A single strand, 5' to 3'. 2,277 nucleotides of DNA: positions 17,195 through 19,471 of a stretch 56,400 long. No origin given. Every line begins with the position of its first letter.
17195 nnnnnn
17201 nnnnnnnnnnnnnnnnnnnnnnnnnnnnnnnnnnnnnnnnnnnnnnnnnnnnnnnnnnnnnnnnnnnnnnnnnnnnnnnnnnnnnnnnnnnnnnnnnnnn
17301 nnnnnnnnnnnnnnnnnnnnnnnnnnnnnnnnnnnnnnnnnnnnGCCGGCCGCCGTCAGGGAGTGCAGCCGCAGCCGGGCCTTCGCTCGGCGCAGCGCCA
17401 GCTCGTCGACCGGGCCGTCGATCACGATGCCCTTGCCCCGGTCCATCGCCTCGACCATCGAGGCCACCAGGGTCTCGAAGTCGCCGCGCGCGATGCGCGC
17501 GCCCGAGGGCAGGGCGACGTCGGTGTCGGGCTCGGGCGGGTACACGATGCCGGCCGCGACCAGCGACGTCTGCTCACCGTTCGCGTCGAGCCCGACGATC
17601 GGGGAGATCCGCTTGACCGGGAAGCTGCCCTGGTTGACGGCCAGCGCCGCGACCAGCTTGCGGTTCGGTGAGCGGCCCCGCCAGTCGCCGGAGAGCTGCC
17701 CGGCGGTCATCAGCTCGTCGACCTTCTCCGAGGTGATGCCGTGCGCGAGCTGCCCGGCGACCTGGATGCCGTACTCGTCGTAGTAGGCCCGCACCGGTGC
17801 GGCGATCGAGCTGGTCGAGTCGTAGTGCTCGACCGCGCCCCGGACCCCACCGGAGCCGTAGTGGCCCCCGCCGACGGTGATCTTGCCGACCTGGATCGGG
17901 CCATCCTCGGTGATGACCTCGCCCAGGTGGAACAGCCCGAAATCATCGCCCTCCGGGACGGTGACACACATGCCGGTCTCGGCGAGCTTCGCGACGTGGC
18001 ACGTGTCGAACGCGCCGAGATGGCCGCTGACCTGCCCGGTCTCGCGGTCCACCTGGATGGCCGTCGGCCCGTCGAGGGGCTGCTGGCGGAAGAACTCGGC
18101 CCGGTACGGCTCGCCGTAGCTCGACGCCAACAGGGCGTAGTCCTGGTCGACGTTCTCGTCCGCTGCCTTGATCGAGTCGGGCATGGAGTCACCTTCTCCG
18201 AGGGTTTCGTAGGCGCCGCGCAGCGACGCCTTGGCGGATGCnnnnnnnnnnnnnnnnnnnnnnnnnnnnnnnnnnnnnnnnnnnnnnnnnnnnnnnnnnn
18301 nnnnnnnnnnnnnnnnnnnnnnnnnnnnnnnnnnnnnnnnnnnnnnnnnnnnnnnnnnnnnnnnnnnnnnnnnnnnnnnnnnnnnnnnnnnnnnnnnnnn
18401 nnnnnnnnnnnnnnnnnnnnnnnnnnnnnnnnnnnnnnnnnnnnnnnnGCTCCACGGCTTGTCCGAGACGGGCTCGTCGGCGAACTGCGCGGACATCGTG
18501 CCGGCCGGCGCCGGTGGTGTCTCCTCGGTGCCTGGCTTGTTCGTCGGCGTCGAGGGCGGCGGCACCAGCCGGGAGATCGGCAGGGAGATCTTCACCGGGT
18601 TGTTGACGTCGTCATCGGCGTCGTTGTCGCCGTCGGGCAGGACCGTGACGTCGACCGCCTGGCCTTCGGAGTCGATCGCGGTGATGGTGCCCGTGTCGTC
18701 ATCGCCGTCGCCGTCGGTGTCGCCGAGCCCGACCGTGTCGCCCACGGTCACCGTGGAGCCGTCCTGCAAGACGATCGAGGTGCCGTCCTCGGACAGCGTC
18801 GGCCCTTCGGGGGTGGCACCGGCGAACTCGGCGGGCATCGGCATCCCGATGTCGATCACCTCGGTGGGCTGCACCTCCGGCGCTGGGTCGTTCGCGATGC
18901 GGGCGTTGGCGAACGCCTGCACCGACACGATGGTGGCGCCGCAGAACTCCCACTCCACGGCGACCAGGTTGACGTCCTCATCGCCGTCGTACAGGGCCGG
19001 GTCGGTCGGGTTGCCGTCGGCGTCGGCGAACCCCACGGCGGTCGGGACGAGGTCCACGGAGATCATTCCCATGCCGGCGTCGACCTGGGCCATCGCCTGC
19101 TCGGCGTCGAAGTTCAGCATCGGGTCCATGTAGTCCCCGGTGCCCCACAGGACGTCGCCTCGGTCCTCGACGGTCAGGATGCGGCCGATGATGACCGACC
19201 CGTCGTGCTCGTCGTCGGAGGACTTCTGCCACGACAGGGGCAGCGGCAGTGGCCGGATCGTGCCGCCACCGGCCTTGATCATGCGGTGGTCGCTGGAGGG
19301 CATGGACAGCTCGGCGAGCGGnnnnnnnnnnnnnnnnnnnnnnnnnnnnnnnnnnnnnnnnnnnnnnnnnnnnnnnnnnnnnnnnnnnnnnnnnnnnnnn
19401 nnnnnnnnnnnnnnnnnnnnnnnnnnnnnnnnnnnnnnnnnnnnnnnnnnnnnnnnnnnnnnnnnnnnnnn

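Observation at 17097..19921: Possible anti-cyclic-nucleotide pair: a 2H phosphoesterase domain inside the virion MuF fusion, followed by an Acb2-like sponge gene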

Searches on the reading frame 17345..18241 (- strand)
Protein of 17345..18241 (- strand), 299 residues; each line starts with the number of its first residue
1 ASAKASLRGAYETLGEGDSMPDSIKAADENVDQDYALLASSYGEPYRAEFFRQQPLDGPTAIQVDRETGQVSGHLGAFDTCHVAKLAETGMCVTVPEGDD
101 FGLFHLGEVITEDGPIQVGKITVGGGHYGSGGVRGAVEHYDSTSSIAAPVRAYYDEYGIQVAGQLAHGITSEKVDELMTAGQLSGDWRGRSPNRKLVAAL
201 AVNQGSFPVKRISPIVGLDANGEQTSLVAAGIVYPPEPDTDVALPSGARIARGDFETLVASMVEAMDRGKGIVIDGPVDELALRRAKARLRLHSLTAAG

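Call 72: search_solved_structures(query=window:17345-18241:-, max_evalue=10, show_alignments=2)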
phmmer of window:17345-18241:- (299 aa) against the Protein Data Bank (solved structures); distinct sequences matched with E-value up to 10: 0.

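Call 73: search_protein_families(library=phrogs, proteins=[window:17345-18241:-], max_evalue=0.001)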
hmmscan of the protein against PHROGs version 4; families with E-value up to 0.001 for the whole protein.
window:17345-18241:- (299 aa): 5 families
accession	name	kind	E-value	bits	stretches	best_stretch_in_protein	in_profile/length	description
phrog_859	-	head and packaging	8.9e-47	161.1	1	42-265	551-765/807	portal protein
phrog_21470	-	unknown function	3e-43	149.3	1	34-270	207-436/500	-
phrog_29860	-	head and packaging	3.4e-35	122.9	1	45-243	15-208/405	virion structural protein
phrog_18402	-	head and packaging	7e-35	121.7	1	46-233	17-194/861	head maturation protease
phrog_21406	-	unknown function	4.9e-13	48.5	1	56-244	621-807/1668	-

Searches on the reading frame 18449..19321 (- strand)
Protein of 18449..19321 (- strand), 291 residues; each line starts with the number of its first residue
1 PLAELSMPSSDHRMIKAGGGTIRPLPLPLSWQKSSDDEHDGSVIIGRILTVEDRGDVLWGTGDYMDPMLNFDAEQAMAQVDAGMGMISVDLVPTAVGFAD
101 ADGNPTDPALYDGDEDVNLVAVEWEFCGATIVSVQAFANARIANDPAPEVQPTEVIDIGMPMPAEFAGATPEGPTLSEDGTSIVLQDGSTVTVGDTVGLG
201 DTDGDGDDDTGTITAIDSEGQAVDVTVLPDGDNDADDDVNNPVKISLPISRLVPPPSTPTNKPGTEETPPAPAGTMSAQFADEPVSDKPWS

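Call 73: search_protein_families(library=phrogs, proteins=[window:18449-19321:-], max_evalue=0.001)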
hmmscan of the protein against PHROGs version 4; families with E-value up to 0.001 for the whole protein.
window:18449-19321:- (291 aa): 3 families
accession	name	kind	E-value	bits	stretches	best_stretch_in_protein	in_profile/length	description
phrog_859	-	head and packaging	6.7e-20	72.2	1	1-155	384-542/807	portal protein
phrog_21470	-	unknown function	1.5e-16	61.2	1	2-152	32-192/500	-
phrog_21406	-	unknown function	3.5e-11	42.3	1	6-166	446-604/1668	-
